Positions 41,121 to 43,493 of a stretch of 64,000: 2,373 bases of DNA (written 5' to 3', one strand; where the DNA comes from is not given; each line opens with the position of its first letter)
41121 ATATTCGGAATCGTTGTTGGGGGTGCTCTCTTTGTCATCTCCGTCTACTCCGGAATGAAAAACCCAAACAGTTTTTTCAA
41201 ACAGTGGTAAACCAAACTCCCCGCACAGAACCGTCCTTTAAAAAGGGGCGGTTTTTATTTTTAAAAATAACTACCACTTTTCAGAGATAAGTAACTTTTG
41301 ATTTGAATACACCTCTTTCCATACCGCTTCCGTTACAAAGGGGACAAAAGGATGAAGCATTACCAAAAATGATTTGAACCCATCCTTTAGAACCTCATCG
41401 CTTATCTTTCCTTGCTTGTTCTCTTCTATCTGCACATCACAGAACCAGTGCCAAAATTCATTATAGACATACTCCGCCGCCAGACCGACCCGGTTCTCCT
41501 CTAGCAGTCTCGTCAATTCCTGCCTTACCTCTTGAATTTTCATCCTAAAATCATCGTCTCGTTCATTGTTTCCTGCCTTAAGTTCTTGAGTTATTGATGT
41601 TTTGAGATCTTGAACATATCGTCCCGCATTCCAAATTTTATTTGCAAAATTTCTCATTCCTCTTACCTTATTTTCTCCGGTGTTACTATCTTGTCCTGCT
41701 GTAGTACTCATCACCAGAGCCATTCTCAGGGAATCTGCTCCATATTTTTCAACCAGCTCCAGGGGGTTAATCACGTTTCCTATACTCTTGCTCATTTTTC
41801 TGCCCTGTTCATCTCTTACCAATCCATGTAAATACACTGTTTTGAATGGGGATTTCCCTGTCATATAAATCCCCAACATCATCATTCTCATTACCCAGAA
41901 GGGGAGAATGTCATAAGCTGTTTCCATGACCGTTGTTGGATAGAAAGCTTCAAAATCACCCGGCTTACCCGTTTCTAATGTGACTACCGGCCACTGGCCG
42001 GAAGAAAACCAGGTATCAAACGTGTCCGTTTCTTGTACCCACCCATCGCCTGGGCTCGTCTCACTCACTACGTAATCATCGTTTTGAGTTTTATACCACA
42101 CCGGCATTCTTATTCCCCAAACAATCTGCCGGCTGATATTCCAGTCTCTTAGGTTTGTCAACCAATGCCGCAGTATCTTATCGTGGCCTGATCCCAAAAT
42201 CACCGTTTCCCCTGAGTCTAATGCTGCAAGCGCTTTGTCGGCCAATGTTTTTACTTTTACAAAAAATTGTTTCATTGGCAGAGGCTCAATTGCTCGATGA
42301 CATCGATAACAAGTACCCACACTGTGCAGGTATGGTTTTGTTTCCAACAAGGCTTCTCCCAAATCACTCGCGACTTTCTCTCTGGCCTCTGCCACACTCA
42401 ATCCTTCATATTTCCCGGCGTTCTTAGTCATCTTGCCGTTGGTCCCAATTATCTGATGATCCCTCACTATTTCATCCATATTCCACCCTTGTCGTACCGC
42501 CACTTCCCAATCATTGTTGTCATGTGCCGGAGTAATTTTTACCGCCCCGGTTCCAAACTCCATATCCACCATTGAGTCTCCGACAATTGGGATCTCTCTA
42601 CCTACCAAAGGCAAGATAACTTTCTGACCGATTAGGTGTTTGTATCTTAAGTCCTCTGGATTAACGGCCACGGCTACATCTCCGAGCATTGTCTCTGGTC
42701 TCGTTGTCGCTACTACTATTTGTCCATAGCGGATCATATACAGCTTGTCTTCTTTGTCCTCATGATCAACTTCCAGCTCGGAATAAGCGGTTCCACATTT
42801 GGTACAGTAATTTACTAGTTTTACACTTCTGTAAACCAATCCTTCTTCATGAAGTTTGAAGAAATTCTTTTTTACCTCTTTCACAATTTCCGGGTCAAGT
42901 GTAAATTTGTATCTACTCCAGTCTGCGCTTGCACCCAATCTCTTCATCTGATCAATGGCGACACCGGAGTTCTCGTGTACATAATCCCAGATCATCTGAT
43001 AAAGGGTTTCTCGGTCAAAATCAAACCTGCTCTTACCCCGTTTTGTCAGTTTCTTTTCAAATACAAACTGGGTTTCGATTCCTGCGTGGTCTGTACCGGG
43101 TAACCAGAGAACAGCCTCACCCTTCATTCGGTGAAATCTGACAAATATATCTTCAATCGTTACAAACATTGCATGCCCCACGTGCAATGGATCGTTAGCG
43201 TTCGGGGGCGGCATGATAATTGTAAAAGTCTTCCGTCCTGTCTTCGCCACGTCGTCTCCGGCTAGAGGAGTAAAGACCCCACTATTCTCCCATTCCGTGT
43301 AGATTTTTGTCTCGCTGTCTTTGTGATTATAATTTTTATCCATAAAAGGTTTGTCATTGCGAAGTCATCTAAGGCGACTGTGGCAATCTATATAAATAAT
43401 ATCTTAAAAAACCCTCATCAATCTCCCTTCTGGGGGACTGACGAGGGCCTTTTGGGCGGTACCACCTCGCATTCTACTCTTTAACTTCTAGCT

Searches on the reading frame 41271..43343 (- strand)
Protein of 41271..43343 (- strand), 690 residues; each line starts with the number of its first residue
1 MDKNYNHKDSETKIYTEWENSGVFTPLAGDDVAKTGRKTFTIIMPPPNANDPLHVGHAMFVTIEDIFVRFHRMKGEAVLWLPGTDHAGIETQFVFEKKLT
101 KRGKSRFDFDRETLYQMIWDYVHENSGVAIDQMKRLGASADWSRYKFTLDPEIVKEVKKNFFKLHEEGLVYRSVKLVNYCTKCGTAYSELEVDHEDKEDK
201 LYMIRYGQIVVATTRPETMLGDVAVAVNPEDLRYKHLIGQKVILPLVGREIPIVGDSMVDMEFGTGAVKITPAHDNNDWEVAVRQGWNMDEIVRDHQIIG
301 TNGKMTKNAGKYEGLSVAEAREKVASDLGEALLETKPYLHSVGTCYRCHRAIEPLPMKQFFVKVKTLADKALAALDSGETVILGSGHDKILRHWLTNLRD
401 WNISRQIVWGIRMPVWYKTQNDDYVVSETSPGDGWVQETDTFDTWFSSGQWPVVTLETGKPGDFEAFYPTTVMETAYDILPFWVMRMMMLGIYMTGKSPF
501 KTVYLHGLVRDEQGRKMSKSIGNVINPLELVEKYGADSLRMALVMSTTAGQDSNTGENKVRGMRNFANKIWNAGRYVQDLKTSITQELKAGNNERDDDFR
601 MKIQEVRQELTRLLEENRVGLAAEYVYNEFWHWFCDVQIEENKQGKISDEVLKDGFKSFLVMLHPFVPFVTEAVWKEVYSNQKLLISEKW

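Call 9: search_protein_families(library=ncbifam, proteins=[window:41271-43343:-])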
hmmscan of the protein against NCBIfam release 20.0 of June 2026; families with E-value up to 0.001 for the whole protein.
window:41271-43343:- (690 aa): 18 families
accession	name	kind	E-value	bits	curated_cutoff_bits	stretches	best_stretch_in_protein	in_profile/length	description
NF004349.1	PRK05729.1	equivalog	1.1e-244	814.6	704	1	3-690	2-695/860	valine--tRNA ligase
TIGR00422.1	valS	equivalog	5.8e-236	785.5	612.1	1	1-689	1-710/863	valine--tRNA ligase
NF011492.0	PRK14900.1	equivalog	7.9e-197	656.4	1783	1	2-679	10-708/1044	valine--tRNA ligase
NF009687.0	PRK13208.1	equivalog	5e-140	468.1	738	1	1-684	6-709/801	valine--tRNA ligase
TIGR00392.1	ileS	equivalog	2.1e-94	317.4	621.4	3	433-682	527-793/861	isoleucine--tRNA ligase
NF000540.1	alt_ValS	exception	3.5e-72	243.6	900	2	11-422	10-453/827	valine--tRNA ligase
NF008957.0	PRK12300.1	subfamily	1.9e-61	208.2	677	4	5-231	4-240/946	leucine--tRNA ligase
TIGR00396.1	leuS_bact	equivalog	8.8e-52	176.3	548.4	3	515-686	604-766/843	leucine--tRNA ligase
NF040702.1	ileS_w_GNAT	exception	3.5e-49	167.3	1999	3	10-202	22-218/1100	isoleucine--tRNA ligase, N-acetyltransferase domain-containing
TIGR00395.1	leuS_arch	equivalog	4.2e-49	167.4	648.5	3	11-230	4-233/938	leucine--tRNA ligase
NF000257.1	MupA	exception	2.8e-42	144.5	1900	3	440-560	507-629/1024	mupirocin-resistant isoleucine--tRNA ligase MupA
NF000258.1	MupB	exception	6.5e-41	140.1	1900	3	433-560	504-631/1033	mupirocin-resistant isoleucine--tRNA ligase MupB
TIGR00398.1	metG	equivalog_domain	3.8e-30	105.1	336.35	3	45-195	6-138/530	methionine--tRNA ligase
NF008900.0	PRK12267.1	equivalog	2.5e-26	92.3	598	2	339-626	140-414/648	methionine--tRNA ligase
NF001100.0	PRK00133.1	equivalog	1.8e-18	66.5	587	2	345-678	175-502/676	methionine--tRNA ligase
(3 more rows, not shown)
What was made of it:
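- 41271..43343 (-): valS, the regulated gene (690 aa). NCBIfam valS gives 785 bits, and PRK05729 gives 815 bits (call 9).
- Checked: Flanking genes: tsaD (43851..44921) and valS (41271..43343), both by NCBIfam (call 9).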

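Call 11: find_related_loci(query=window:41271-43343:-, collection=genome_contigs, flank=3000)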
Query window:41271-43343:- (690 aa) in genome_contigs; peptide patterns used: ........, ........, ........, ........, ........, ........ (x = any residue, [..] = any of these).
123 stretches matched a pattern; 105 encode a relative of the query (tblastn E <= 1e-3); the best 80 are kept; 80 distinct loci.
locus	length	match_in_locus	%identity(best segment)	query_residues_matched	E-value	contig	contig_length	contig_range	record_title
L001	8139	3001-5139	80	1-690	0e+0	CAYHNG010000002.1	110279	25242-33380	MAG TPA_asm: uncultured Pseudomonadales bacterium isolate ERP119705_co13_615 genome assembly, contig: NODE_192_length_11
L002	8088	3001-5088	80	1-690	0e+0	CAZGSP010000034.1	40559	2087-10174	MAG TPA_asm: uncultured Pseudomonadales bacterium isolate binchicken_co169_192 genome assembly, contig: k99_97697, whole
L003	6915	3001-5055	77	1-690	0e+0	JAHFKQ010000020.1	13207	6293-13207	MAG: Candidatus Collierbacteria bacterium isolate nzgw413 NODE_4693_length_13208_cov_3.442653, whole genome shotgun sequ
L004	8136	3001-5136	77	1-690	0e+0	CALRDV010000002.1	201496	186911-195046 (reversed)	MAG: Patescibacteria group bacterium isolate MsH-01oct19-133 genome assembly, contig: MsH-01oct19-C59, whole genome shot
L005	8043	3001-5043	76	1-690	0e+0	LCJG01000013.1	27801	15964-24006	MAG: Candidatus Collierbacteria bacterium GW2011_GWB1_44_6 UW68_C0013, whole genome shotgun sequence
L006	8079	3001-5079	72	1-690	0e+0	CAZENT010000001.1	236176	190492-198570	MAG TPA_asm: uncultured Pseudomonadales bacterium isolate SRP263991_co1_8 genome assembly, contig: NODE_16_length_236176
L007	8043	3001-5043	74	1-690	0e+0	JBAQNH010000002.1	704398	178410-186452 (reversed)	MAG: Microgenomates group bacterium isolate MFD12002_ilm_asm_bin66 k127_42490, whole genome shotgun sequence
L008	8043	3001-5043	72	1-690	0e+0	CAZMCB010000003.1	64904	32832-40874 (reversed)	MAG TPA_asm: uncultured Pseudomonadales bacterium isolate SRP263991_co7_276 genome assembly, contig: NODE_371_length_649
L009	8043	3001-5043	71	1-690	0e+0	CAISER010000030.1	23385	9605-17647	Candidatus Collierbacteria bacterium isolate LaPlata_bin-1578 genome assembly, contig: bin-1578:30/43, whole genome shot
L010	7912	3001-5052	72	1-690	0e+0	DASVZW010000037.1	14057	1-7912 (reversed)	MAG TPA_asm: Patescibacteria group bacterium isolate SMAG_U2638 k141_824722, whole genome shotgun sequence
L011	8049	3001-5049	70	1-690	0e+0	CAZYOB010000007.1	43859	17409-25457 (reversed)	MAG TPA_asm: uncultured Pseudomonadales bacterium isolate SRP050083_co1_469 genome assembly, contig: NODE_257_length_438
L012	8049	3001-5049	70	1-690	0e+0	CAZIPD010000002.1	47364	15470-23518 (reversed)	MAG TPA_asm: uncultured Pseudomonadales bacterium isolate SRP062349_co2_3 genome assembly, contig: NODE_442_length_47364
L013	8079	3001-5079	68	1-690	0e+0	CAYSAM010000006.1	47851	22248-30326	MAG TPA_asm: uncultured Pseudomonadales bacterium isolate SRP286056_co2_591 genome assembly, contig: NODE_833_length_478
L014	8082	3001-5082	68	1-690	0e+0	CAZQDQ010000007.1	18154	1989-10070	MAG TPA_asm: uncultured Pseudomonadales bacterium isolate SRP192515_co1_369 genome assembly, contig: NODE_2901_length_18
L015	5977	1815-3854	65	1-690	0e+0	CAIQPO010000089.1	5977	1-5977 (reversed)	Candidatus Collierbacteria bacterium isolate LaPlata_bin-3582 genome assembly, contig: bin-3582:89/97, whole genome shot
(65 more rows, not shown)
